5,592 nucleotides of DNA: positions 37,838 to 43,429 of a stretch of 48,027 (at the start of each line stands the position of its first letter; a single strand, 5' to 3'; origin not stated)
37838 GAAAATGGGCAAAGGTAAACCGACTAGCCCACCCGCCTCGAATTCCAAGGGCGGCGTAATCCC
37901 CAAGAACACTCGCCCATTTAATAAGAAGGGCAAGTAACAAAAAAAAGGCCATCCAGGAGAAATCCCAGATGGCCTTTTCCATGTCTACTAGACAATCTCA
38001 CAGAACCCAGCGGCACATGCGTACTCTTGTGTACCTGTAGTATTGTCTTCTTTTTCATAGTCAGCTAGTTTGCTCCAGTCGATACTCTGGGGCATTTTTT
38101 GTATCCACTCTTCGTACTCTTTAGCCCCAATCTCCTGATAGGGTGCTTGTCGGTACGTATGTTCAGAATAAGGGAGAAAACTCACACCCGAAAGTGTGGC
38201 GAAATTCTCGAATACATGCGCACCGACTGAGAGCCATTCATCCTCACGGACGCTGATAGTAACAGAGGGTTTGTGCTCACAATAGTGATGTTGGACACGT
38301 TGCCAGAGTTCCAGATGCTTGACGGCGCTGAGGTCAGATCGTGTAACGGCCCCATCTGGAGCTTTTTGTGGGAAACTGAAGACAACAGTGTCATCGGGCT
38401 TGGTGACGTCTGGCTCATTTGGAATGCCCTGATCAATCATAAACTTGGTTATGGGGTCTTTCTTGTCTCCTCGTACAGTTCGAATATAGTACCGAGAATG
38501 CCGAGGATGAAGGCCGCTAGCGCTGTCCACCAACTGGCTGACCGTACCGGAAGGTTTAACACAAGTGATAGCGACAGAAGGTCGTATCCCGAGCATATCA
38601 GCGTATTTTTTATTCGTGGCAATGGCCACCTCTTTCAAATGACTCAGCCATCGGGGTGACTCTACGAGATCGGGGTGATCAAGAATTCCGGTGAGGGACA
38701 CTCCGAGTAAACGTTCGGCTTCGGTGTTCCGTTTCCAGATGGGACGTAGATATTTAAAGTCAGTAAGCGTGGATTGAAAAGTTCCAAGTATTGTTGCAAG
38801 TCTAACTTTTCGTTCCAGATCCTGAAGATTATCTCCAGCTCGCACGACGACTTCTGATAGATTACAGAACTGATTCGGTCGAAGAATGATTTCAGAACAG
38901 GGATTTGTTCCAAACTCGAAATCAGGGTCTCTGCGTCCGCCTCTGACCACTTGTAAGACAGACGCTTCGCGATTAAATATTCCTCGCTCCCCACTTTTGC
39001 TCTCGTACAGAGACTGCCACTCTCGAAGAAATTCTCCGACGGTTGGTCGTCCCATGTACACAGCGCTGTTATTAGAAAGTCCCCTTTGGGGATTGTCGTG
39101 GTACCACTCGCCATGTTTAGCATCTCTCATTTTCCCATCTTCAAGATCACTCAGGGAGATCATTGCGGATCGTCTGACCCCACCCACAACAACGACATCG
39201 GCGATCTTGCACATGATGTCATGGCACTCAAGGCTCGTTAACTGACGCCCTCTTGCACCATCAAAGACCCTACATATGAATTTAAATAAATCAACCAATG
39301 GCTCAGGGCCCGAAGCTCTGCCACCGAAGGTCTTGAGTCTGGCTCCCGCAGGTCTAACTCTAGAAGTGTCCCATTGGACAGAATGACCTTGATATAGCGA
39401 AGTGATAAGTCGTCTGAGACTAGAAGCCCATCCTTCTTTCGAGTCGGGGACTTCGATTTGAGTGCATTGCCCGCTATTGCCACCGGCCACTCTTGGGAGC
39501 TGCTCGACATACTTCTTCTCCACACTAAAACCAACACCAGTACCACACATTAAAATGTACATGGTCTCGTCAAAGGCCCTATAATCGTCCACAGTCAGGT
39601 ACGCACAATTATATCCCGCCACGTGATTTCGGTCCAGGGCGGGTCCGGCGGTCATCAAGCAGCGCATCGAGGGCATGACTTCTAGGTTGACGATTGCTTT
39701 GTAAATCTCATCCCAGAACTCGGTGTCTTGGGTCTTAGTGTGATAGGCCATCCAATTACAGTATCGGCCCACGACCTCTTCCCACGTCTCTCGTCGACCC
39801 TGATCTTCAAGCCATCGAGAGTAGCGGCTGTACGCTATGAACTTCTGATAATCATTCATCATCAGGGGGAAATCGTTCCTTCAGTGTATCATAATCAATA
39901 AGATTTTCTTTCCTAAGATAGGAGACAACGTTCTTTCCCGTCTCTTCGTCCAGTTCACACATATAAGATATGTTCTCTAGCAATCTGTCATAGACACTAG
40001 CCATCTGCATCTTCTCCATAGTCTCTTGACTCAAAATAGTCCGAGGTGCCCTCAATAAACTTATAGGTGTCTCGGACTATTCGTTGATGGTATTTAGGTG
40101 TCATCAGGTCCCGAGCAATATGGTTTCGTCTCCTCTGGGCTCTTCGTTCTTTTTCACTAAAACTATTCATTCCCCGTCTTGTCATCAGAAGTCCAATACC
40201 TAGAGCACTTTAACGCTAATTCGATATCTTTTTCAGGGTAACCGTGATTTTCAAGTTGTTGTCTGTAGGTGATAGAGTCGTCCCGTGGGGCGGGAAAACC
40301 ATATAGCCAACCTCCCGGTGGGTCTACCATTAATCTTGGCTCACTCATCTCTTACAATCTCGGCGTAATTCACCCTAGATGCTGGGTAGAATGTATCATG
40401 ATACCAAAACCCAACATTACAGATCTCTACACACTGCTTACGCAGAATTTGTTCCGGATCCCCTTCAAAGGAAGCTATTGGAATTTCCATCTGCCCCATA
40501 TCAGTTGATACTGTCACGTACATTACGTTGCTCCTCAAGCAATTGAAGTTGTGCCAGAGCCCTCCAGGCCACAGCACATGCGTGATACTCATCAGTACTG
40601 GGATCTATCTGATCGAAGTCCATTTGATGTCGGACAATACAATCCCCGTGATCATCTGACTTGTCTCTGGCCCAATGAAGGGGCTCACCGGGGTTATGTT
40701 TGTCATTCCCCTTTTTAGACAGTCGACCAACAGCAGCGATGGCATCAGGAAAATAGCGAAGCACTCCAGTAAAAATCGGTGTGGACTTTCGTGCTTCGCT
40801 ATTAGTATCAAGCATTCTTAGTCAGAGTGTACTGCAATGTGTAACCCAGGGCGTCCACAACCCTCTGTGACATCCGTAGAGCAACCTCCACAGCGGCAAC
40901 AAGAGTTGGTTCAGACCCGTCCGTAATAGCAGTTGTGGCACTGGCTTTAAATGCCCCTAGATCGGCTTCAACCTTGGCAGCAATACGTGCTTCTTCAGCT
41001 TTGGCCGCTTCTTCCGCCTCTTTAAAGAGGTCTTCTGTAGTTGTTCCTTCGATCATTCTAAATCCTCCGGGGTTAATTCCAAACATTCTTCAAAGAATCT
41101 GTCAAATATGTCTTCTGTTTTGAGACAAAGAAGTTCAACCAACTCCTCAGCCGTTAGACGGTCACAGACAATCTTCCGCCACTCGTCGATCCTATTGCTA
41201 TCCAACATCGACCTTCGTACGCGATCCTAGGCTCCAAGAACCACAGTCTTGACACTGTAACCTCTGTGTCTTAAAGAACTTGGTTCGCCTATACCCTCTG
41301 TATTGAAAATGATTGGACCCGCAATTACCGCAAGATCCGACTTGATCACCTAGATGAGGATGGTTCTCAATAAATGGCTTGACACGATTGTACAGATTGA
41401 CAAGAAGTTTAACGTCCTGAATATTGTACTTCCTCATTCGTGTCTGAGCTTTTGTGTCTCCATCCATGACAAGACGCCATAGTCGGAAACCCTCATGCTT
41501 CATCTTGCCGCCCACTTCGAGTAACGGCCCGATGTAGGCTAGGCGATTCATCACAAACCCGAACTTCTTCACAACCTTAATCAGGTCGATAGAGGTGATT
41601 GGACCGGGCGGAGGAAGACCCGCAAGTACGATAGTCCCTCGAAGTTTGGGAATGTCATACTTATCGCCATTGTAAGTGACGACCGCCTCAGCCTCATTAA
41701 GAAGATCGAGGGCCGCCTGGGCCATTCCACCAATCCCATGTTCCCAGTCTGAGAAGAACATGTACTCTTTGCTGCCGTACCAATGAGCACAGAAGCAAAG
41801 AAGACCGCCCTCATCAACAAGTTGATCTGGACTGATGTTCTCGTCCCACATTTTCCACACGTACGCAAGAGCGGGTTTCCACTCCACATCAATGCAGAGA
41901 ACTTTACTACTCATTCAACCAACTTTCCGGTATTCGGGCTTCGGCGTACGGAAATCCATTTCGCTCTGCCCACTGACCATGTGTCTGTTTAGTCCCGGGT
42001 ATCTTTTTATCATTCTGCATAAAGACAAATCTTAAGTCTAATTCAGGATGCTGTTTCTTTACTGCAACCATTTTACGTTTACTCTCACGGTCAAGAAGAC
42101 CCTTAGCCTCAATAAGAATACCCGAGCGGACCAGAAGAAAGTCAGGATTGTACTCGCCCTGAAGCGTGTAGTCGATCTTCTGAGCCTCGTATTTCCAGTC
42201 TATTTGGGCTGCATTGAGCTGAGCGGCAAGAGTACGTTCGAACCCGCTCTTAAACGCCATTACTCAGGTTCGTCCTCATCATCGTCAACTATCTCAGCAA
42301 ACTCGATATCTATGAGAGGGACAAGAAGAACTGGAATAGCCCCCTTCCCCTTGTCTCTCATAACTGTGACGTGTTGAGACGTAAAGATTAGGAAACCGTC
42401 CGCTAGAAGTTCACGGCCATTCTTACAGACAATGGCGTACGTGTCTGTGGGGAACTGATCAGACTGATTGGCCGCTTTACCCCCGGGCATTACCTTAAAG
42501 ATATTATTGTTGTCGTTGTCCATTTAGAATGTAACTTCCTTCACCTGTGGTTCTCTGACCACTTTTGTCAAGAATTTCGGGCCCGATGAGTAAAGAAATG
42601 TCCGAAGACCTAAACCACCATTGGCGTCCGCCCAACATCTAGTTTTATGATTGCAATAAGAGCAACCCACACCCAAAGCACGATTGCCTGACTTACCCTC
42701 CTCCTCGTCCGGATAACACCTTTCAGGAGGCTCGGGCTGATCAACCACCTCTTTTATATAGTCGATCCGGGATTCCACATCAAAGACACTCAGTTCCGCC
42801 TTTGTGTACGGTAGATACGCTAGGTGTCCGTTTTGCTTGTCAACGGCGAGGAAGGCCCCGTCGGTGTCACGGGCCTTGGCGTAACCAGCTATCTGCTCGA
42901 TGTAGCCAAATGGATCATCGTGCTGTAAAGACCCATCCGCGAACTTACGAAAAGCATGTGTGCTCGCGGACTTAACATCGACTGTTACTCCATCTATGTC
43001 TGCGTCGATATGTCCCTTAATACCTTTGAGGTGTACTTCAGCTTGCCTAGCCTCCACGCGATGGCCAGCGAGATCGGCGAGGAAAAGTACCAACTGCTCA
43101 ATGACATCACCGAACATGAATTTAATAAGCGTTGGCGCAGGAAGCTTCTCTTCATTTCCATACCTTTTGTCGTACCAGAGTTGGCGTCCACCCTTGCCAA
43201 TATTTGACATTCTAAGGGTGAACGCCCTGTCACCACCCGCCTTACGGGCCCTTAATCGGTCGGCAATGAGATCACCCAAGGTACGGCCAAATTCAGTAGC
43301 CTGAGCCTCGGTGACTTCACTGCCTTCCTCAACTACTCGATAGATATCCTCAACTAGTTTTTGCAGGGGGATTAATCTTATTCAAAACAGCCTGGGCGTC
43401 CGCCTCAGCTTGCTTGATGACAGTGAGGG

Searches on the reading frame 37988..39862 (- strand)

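Call 9: search_protein_families(library=pfam, proteins=[window:37988-39862:-], max_evalue=0.01)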
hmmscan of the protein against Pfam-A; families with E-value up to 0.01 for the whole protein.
window:37988-39862:- (624 aa): 4 families
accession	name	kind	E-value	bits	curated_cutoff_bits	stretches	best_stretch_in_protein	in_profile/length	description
PF21995.1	RNR-II_ins_dom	-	3.5e-11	43.7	27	1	134-199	35-106/107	B12-dependent ribonucleotide reductase, insertion domain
PF02867.20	Ribonuc_red_lgC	-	1.7e-09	37.3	23.9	0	319-392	209-290/523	Ribonucleotide reductase, barrel domain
PF00317.26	Ribonuc_red_lgN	-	1.3e-06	28.8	28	1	11-74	12-74/77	Ribonucleotide reductase, all-alpha domain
PF17975.6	RNR_Alpha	-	0.00023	22.1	26.4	1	7-72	22-99/101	Ribonucleotide reductase alpha domain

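Call 10: search_protein_families(library=phrogs, proteins=[window:37988-39862:-], max_evalue=0.001)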
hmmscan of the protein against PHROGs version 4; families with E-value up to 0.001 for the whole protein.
window:37988-39862:- (624 aa): 2 families
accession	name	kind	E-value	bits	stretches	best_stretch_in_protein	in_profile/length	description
phrog_367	-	DNA, RNA and nucleotide metabolism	3e-184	615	1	2-623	31-696/701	ribonucleotide reductase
phrog_84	-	DNA, RNA and nucleotide metabolism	8.7e-06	25.1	0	319-392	485-567/975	ribonucleoside-diphosphate reductase large subunit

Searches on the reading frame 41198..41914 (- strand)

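Call 12: search_protein_families(library=phrogs, proteins=[window:41198-41914:-], max_evalue=0.001)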
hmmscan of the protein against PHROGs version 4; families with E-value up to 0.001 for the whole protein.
window:41198-41914:- (238 aa): 1 family
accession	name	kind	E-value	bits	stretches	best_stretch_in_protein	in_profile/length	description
phrog_403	-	DNA, RNA and nucleotide metabolism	2.1e-69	234.9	1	1-233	63-306/321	DNA polymerase exonuclease subunit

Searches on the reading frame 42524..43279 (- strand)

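Call 12: search_protein_families(library=phrogs, proteins=[window:42524-43279:-], max_evalue=0.001)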
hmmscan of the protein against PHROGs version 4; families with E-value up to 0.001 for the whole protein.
window:42524-43279:- (251 aa): 2 families
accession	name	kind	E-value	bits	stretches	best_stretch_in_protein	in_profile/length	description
phrog_1990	-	DNA, RNA and nucleotide metabolism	7e-35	121.8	1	5-233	21-253/290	Cas4-domain exonuclease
phrog_1706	-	DNA, RNA and nucleotide metabolism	4.5e-09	37.2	1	22-221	50-248/293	CRISPR/Cas system associated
